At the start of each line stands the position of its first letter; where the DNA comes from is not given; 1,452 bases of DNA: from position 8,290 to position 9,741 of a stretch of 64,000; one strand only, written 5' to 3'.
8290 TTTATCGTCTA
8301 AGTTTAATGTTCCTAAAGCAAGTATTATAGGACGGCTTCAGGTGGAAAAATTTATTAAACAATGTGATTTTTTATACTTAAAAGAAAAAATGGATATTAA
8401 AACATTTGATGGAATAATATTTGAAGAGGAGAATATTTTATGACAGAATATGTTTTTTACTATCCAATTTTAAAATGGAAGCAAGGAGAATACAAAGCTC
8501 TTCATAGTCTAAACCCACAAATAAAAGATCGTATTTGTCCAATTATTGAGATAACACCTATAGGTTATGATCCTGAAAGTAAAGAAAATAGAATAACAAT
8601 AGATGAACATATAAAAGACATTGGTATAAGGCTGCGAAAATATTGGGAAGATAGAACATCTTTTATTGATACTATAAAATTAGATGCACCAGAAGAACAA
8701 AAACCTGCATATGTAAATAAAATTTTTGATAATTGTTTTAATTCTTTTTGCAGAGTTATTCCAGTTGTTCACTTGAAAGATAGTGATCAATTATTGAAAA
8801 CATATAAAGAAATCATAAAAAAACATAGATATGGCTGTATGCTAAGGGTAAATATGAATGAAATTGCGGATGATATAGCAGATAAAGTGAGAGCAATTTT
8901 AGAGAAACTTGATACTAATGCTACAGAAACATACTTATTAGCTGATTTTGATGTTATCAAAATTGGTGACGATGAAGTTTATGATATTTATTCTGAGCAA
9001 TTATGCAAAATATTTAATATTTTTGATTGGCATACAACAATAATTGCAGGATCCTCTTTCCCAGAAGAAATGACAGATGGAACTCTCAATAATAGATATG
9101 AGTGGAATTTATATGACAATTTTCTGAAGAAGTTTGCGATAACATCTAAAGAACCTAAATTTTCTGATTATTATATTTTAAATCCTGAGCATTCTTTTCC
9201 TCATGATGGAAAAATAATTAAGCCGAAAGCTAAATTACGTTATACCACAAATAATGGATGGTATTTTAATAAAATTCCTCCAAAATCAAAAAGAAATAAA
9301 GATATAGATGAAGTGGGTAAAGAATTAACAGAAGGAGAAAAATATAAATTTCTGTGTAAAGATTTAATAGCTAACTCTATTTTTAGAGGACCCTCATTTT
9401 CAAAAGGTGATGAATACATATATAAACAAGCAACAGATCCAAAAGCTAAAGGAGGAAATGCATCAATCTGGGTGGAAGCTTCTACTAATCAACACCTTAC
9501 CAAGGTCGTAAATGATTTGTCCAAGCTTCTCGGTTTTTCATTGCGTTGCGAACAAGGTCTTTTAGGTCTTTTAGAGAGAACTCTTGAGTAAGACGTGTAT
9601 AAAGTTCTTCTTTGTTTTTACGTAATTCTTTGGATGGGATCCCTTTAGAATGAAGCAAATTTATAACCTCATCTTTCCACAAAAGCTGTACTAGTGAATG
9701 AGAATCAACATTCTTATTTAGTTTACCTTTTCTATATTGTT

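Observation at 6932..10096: HigB / HigA-ImmA fusion / Beta-protein-like / sce7726-like nuclease: candidate uncharacterised conflict (defence) system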

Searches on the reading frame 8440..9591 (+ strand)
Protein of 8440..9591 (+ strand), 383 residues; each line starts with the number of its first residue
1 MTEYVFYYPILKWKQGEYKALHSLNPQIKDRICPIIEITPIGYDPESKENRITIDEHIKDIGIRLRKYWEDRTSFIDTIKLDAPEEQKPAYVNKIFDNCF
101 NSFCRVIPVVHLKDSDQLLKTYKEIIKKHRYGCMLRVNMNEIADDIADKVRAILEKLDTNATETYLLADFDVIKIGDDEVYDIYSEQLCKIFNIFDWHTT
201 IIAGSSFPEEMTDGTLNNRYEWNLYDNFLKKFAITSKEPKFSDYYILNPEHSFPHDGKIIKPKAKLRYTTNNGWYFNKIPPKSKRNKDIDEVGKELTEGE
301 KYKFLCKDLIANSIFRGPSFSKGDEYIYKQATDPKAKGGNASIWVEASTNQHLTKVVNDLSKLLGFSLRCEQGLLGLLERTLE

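Call 3: search_protein_families(library=pfam, proteins=[window:8440-9591:+], max_evalue=0.01)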
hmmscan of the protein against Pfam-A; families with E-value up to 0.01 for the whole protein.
window:8440-9591:+ (383 aa): 1 family
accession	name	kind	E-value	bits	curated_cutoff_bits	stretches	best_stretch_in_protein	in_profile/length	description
PF14350.11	Beta_protein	-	6.2e-63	213.8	27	1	7-357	1-341/342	Beta protein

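Call 4: search_protein_families(library=ncbifam, proteins=[window:8440-9591:+], max_evalue=0.01)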
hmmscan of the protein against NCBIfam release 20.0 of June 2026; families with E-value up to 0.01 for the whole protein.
window:8440-9591:+ (383 aa): 1 family
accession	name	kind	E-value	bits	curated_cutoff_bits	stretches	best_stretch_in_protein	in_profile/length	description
NF007184.0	PRK09614.1-3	equivalog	0.0025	17.2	310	1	284-354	156-227/346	ribonucleotide-diphosphate reductase subunit beta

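Call 5: search_protein_families(library=padloc, proteins=[window:8440-9591:+], max_evalue=0.01)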
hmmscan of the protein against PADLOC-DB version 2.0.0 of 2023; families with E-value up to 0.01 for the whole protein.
window:8440-9591:+ (383 aa): 4 families
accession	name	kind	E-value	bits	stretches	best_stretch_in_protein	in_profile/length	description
PDLC03984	PD-Lambda-2_C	-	2.4e-35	120.3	1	6-360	4-361/377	-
PDLC03983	PD-Lambda-2_C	-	3.9e-33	113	1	1-364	1-355/374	-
PDLC02985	beta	-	8.5e-08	29.3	1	6-358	9-338/355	-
PDLC03985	PD-Lambda-2_C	-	2.4e-07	29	1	7-171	5-180/192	-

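Call 15: search_dna_similar(query=window:8440-9591:+, collection=phages, mode=protein, max_evalue=0.001, max_rows=30)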
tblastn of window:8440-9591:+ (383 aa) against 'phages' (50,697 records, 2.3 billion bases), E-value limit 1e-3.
Records with a match: 2; places in all: 2; records where one place covers at least 80% of the query: 2.
Best place of each record, by identity: <60% 2.
By first word of the organism name: Escherichia 1; Mycolicibacterium 1.
By host as written in the record: Escherichia coli SA53 1; Mycolicibacterium smegmatis MC2 155 1.
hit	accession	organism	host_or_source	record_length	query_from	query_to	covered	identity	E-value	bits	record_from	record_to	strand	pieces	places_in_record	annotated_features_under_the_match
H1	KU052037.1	Escherichia phage Rac-SA53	Escherichia coli SA53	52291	5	372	96%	24.6%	4e-18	92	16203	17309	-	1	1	hypothetical protein (x2)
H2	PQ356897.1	Mycolicibacterium phage Mycofy1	Mycolicibacterium smegmatis MC2 155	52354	7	371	95%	20.8%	6e-14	79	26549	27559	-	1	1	hypothetical protein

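Call 22: find_related_loci(query=window:8440-9591:+, collection=genome_contigs, flank=6000)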
Query window:8440-9591:+ (383 aa) in genome_contigs; peptide patterns used: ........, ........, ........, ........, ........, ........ (x = any residue, [..] = any of these).
69 stretches matched a pattern; 1 encode a relative of the query (tblastn E <= 1e-3); 1 distinct loci.
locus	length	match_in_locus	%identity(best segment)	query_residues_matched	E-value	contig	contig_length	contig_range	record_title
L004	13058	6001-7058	29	7-363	4e-40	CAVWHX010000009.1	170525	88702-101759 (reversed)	MAG: uncultured delta proteobacterium isolate MFD01476.bin.2.53 genome assembly, contig: contig_54619, whole genome shot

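Call 23: find_homologous_proteins(query=window:8440-9591:+, max_evalue=0.00001)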
Query window:8440-9591:+ (383 aa): 9 proteins with E <= 0.00001 among 1904 candidates.
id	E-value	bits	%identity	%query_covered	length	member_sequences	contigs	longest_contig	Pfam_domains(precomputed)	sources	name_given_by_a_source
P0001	3.2e-261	884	99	100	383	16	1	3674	PF14350.12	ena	-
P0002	5.5e-180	617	71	100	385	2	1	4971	PF14350.12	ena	-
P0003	2.0e-161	556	65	100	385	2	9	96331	PF14350.12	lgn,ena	-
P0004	4.6e-158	545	62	100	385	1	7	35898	PF14350.12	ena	-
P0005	6.1e-68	248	40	96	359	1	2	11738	PF14350.12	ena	-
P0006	3.5e-62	229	38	96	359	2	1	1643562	PF14350.12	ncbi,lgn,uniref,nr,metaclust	ncbi:hypothetical protein Emin_1452 [Elusimicrobium minutum Pei191]|uniref:Beta protein n=1 Tax=Elus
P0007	1.6e-57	214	36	96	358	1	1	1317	PF14350.12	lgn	-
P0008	4.0e-19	87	29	93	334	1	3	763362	PF14350.12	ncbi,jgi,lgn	jgi:hypothetical protein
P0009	7.3e-18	83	28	93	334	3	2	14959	PF14350.12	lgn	-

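Call 24: find_encoding_contigs(protein=P0003, flank=6000, max_places=4)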
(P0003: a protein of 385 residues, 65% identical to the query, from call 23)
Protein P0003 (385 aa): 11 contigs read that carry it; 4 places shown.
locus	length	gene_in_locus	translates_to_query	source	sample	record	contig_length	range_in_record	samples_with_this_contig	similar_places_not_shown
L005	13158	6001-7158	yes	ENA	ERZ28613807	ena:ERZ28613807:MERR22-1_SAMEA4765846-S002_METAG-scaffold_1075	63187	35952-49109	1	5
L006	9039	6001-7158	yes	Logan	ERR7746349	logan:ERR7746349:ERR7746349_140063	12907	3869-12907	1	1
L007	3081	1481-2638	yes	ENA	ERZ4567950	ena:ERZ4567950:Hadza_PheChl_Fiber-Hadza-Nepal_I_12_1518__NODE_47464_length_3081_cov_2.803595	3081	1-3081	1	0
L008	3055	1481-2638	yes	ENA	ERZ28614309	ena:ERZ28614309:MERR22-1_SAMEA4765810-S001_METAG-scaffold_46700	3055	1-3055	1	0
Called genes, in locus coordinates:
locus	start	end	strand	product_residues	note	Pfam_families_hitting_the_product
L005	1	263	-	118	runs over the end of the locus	PF24460:DUF7575 (faint), PF13240:Zn_Ribbon_1 (faint), PF12773:DZR (weak), PF13248:Zn_ribbon_3 (weak), PF12773:DZR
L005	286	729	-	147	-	-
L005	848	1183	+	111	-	PF12844:HTH_19, PF01381:HTH_3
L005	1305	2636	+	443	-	PF02195:ParB_N, PF01555:N6_N4_Mtase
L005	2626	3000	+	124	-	PF18932:DUF5681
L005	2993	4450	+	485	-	PF17289:Terminase_6C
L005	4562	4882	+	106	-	PF05015:HigB-like_toxin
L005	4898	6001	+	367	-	PF01381:HTH_3 (weak), PF06114:Peptidase_M78 (weak)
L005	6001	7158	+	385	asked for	PF14350:Beta_protein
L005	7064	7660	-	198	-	PF26915:Phage_P4_cII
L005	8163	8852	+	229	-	-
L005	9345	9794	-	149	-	PF05154:TM2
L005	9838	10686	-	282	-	PF00398:RrnaAD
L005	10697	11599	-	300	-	PF13623:SurA_N_2 (weak), PF13624:SurA_N_3 (weak), PF09312:SurA_N, PF13145:Rotamase_2 (weak), PF13616:Rotamase_3, PF00639:Rotamase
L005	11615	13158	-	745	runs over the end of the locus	PF03968:LptD_N (weak), PF04453:LptD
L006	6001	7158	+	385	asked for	PF14350:Beta_protein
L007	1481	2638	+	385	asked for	PF14350:Beta_protein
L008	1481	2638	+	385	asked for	PF14350:Beta_protein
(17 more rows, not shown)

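Call 25: find_encoding_contigs(protein=P0004, flank=6000, max_places=3)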
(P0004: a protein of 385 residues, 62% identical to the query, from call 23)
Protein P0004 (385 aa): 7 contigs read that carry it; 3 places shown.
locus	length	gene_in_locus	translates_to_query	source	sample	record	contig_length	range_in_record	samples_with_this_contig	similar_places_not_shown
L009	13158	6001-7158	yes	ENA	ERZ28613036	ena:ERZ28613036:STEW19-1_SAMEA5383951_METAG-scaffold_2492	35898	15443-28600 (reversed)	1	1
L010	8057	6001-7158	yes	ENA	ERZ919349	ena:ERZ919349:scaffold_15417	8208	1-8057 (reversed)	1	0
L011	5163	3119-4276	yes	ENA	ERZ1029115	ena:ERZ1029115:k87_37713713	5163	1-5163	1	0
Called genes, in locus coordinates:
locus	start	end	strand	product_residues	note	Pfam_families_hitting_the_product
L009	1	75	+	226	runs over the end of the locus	-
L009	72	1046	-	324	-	PF03796:DnaB_C, PF06745:ATPase (weak)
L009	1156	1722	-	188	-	-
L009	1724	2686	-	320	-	PF13280:WYL, PF25583:WCX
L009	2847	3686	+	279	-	PF02498:Bro-N (weak)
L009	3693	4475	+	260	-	PF05168:HEPN (weak)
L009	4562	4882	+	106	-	PF05015:HigB-like_toxin (weak)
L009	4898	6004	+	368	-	PF01381:HTH_3 (weak), PF06114:Peptidase_M78 (weak)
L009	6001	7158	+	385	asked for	PF14350:Beta_protein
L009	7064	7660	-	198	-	PF26915:Phage_P4_cII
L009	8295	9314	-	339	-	PF00294:PfkB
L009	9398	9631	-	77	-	PF00037:Fer4 (weak), PF12837:Fer4_6 (weak), PF13237:Fer4_10, PF12838:Fer4_7, PF13187:Fer4_9, PF25160:LdpA_Fe-S-bd (weak), PF00037:Fer4, PF12797:Fer4_2 (weak), +8 more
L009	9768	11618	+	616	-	PF02518:HATPase_c (weak), PF13589:HATPase_c_3, PF00183:HSP90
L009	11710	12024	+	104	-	PF00085:Thioredoxin, PF13098:Thioredoxin_2 (weak), PF13905:Thioredoxin_8 (weak)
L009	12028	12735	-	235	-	PF01863:YgjP-like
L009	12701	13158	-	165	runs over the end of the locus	-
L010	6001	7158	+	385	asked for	PF14350:Beta_protein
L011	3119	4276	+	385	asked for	PF14350:Beta_protein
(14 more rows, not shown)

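Call 26: find_encoding_contigs(protein=P0006, flank=6000, max_places=2)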
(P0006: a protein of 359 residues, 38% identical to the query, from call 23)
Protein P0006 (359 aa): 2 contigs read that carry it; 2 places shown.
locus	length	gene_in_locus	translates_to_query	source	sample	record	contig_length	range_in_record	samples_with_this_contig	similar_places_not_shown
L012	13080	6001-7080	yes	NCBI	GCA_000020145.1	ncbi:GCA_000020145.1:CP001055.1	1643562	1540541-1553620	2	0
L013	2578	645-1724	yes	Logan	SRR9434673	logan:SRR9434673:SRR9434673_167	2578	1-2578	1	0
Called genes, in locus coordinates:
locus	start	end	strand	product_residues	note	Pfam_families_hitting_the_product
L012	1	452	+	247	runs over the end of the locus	-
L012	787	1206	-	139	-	-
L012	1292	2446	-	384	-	PF05144:Phage_CRI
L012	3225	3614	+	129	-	-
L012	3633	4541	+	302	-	-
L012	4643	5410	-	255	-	PF09250:Prim-Pol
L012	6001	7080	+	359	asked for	PF14350:Beta_protein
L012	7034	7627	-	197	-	PF26915:Phage_P4_cII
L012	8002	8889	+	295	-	PF18860:AbiJ_NTD3, PF14355:Abi_C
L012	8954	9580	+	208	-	-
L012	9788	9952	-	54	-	PF01402:RHH_1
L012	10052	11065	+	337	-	PF14659:Phage_int_SAM_3 (weak), PF22022:Phage_int_M (weak), PF24624:Int_N, PF00589:Phage_integrase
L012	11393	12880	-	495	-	PF18733:HEPN_LA2681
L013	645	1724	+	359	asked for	PF14350:Beta_protein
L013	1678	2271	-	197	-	PF26915:Phage_P4_cII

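Call 32: find_related_loci(query=A1, collection=genome_contigs, flank=6000)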
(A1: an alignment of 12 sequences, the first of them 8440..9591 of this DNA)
Query A1 (383 aa) in genome_contigs; peptide patterns used: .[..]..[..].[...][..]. (x = any residue, [..] = any of these).
138 stretches matched a pattern; 66 encode a relative of the query (tblastn E <= 1e-3); 66 distinct loci.
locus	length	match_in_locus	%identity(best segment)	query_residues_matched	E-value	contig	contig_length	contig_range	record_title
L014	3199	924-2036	37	1-381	3e-69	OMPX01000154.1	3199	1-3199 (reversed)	uncultured bacterium isolate RUG770 genome assembly, contig: k87_33585955, whole genome shotgun sequence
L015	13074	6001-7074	37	1-368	3e-69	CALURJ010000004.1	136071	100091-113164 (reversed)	MAG: Candidatus Gastranaerophilales bacterium isolate BRZ_BB__bin33 genome assembly, contig: BRZ_BB__NODE_111_length_136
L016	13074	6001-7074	37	1-368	3e-69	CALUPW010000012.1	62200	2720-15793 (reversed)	MAG: Candidatus Gastranaerophilales bacterium isolate BRZ_FE__bin44 genome assembly, contig: BRZ_FE__NODE_942_length_622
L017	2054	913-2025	37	1-381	4e-71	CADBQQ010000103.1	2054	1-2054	uncultured bacterium isolate RUG14214 genome assembly, contig: RUG14214_asm_103, whole genome shotgun sequence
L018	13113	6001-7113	37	1-381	8e-69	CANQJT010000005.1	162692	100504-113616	MAG: Candidatus Gastranaerophilales bacterium isolate Lapin-032__bin101 genome assembly, contig: Lapin-032__NODE_118_len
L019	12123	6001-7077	39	1-368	2e-68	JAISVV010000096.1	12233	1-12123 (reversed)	MAG: Elusimicrobiota bacterium isolate Mx356_bin5 k119_983808, whole genome shotgun sequence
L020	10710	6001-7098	33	1-371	5e-59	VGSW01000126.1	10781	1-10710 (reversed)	MAG: Deltaproteobacteria bacterium isolate K_DeepCast_300m_m2_211 K_DeepCast_300m_m2_211_Ga0194111_10009206, whole genom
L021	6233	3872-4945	34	1-365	2e-57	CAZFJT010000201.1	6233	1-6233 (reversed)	MAG TPA_asm: uncultured Syntrophales bacterium isolate binchicken_co15_220 genome assembly, contig: NODE_11720_length_62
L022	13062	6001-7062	30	5-364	1e-33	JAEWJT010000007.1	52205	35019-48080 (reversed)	MAG: Bacillota bacterium isolate OH_PBrB_159 k127_178677, whole genome shotgun sequence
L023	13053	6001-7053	31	7-363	9e-34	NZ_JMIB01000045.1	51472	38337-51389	Photobacterium galatheae strain S2753 contig0047, whole genome shotgun sequence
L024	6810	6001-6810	27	1-262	3e-33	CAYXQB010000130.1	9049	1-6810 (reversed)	MAG TPA_asm: uncultured Flavobacteriaceae bacterium isolate SRP150892_co2_40 genome assembly, contig: NODE_11823_length_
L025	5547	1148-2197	27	7-363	3e-30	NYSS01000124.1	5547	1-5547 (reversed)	MAG: Planctomycetota bacterium isolate CPC9 MHASMcontig_852754, whole genome shotgun sequence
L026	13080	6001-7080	27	1-363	7e-29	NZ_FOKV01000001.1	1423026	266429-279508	Zunongwangia mangrovi strain DSM 24499, whole genome shotgun sequence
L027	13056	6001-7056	26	7-366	6e-28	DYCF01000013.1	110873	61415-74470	MAG TPA_asm: Clostridiales bacterium isolate HRGM_Genome_3456 HRGM_Genome_3456_13, whole genome shotgun sequence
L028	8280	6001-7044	27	7-363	2e-27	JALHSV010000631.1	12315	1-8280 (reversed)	MAG: Thermodesulfovibrionales bacterium isolate PFL7 seq_4525668, whole genome shotgun sequence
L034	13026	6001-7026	24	1-354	5e-24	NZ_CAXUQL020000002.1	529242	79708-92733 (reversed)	Pseudorhodoferax sp. LjRoot39 LJR039c2, whole genome shotgun sequence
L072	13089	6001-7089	26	4-363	3e-15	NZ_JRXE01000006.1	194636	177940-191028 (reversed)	Winslowiella iniecta strain B120 contig000006, whole genome shotgun sequence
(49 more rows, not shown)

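Call 44: search_protein_families(library=pfam, alignment_id=A3, max_evalue=0.01)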
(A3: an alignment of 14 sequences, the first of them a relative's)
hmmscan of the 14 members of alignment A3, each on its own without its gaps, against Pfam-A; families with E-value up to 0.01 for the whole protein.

A. member 1, L036:3602-3988:+ (128 aa): 3 families
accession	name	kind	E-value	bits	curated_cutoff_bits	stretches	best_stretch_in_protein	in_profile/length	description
PF13443.12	HTH_26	-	1.3e-05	25.8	22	1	19-69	2-53/63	Cro/C1-type HTH DNA-binding domain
PF13744.12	HTH_37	-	0.00073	19.7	27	1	17-54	21-58/80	Helix-turn-helix domain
PF01381.28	HTH_3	-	0.0013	19.1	23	1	19-52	1-34/55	Helix-turn-helix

B. families by the number of members that match (of 14 scanned): 10 families
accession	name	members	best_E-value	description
PF13443.12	HTH_26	8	1.3e-05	Cro/C1-type HTH DNA-binding domain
PF13560.12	HTH_31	7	6.5e-06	Helix-turn-helix domain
PF01381.28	HTH_3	6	2.1e-05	Helix-turn-helix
PF13744.12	HTH_37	3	0.00073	Helix-turn-helix domain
PF00356.27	LacI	2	0.00051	Bacterial regulatory proteins, lacI family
PF12116.14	SpoIIID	1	0.00037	Stage III sporulation protein D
PF13384.12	HTH_23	1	0.0012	Homeodomain-like domain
PF01418.23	HTH_6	1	0.0079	Helix-turn-helix domain, rpiR family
PF24852.1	DUF7726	1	0.0082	Domain of unknown function (DUF7726)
PF01022.26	HTH_5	1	0.0088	Bacterial regulatory protein, arsR family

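Call 47: find_homologous_proteins(query=A4, max_evalue=0.00001)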
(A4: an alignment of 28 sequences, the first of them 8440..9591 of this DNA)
Query A4 (28 sequences) (383 aa, profile of the alignment): 38 proteins with E <= 0.00001 among 4788 candidates.
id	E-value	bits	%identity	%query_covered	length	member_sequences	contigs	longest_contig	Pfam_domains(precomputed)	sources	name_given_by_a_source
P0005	4.7e-125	435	40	96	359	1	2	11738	PF14350.12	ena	-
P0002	1.1e-122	428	71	100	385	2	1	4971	PF14350.12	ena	-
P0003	1.1e-119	418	65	100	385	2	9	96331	PF14350.12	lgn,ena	-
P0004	4.7e-118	412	62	100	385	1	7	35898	PF14350.12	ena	-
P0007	1.8e-117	410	36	96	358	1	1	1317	PF14350.12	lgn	-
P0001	2.1e-117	410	99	100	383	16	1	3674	PF14350.12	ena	-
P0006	2.1e-112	394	38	96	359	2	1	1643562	PF14350.12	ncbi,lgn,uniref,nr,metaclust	ncbi:hypothetical protein Emin_1452 [Elusimicrobium minutum Pei191]|uniref:Beta protein n=1 Tax=Elus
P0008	1.5e-100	355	29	93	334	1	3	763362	PF14350.12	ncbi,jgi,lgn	jgi:hypothetical protein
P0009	3.2e-99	350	28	93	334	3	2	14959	PF14350.12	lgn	-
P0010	2.5e-63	232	20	95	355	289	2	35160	PF14350.12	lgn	-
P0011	8.0e-60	221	20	95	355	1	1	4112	PF14350.12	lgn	-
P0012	4.3e-56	208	21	93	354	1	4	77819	PF14350.12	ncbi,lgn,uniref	ncbi:beta family protein [Buttiauxella ferragutiae]|uniref:beta family protein n=1 Tax=Buttiauxella 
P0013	5.3e-54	202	23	93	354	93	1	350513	PF14350.12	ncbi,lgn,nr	ncbi:protein beta [Salmonella enterica subsp. enterica serovar Mississippi]|nr:protein beta [Salmone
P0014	5.2e-53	198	24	32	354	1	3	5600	PF14350.12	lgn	-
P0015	2.1e-52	196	28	32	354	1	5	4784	PF14350.12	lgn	-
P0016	2.7e-52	196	22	93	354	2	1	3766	PF14350.12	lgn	-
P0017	1.0e-51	194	23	93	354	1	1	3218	PF14350.12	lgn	-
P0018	2.6e-51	193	26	35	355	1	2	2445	PF14350.12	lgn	-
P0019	8.7e-51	191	20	93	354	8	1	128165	PF14350.12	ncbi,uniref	ncbi:beta family protein [Aeromonas rivipollensis]|uniref:beta family protein n=1 Tax=Aeromonas rivi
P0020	1.5e-50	190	21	73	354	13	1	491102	PF14350.12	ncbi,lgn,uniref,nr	ncbi:hypothetical protein SERVES_01474 [Serratia ficaria]|uniref:beta family protein n=1 Tax=Serrati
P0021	3.2e-49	186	21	92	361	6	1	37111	PF14350.12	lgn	-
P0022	6.9e-49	185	19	92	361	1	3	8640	PF14350.12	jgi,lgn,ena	-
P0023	1.4e-48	184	27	32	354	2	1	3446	PF14350.12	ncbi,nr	ncbi:protein beta [Pectobacterium aquaticum]|nr:protein beta [Pectobacterium aquaticum]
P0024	7.2e-48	181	21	93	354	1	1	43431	PF14350.12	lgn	-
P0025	4.5e-47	179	22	94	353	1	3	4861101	PF14350.12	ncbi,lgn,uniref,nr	ncbi:hypothetical protein GRAQ_02979 [Rahnella aquatilis CIP 78.65 = ATCC 33071]|uniref:Protein beta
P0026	9.0e-47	178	26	29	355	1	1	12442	PF14350.12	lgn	-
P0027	3.6e-46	176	26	29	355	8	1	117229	PF14350.12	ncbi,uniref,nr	ncbi:beta family protein [Pseudomonas syringae]|uniref:beta family protein n=1 Tax=Pseudomonas syrin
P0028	3.6e-45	173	30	15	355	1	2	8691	PF14350.12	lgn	-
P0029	5.7e-45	172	24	32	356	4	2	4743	PF14350.12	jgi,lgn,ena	-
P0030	3.6e-44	169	33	14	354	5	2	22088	PF14350.12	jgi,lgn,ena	-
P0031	3.1e-41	160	30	9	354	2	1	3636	PF14350.12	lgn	-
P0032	2.8e-39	153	21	73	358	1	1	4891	PF14350.12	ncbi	-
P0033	2.9e-38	150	20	92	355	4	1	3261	PF14350.12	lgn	-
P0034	1.5e-34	138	23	93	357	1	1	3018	PF14350.12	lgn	-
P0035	4.9e-33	133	22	93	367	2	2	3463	PF14350.12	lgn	-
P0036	1.9e-31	127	25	96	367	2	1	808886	PF14350.12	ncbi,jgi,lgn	jgi:hypothetical protein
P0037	2.0e-28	117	26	40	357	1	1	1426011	PF14350.12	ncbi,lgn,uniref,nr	ncbi:beta family protein [Cupriavidus alkaliphilus]|uniref:T4 beta protein n=1 Tax=Cupriavidus alkal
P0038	6.2e-27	113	25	40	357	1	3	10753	PF14350.12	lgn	-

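Call 63: predict_structure(alignment_id=A6)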
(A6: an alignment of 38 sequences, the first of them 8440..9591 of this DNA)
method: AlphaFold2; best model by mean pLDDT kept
length: 383 residues; sequences in the alignment: 38
mean_pLDDT: 83.9   pTM: 0.85
mean pLDDT of the five models: 83.9, 83.2, 83.2, 82.6, 82.4
residues with pLDDT >= 90: 192; 70-90: 120; 50-70: 44; < 50: 27
segments of 3 or more residues with pLDDT < 50: 248-255, 367-378
pLDDT, mean of each block of 10 residues (from residue 1): 78 88 95 93 78 90 95 95 93 97 97 97 96 94 92 97 95 74 87 90 77 74 87 72 68 48 75 81 58 72 91 95 96 90 89 94 64 46 52
secondary structure, 60 per line:
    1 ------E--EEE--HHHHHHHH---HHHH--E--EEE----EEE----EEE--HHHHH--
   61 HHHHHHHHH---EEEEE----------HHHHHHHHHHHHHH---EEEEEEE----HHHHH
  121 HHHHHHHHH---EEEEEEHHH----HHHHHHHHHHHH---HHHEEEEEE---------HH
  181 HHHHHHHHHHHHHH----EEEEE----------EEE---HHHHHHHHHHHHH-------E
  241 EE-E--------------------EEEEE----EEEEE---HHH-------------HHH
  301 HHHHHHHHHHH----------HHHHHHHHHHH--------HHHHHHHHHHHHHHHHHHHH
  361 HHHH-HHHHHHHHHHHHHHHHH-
elements in order: E10-12 H15-22 H26-29 E35-37 E42-44 E49-51 H54-58 H61-69 E73-77 H88-101 E105-111 H116-129 E133-138 H146-157 E164-169 H179-194 E199-203 E214-216 H220-232 E240-242 E265-269 E274-278 H298-311 H322-332 H341-364 H366-382
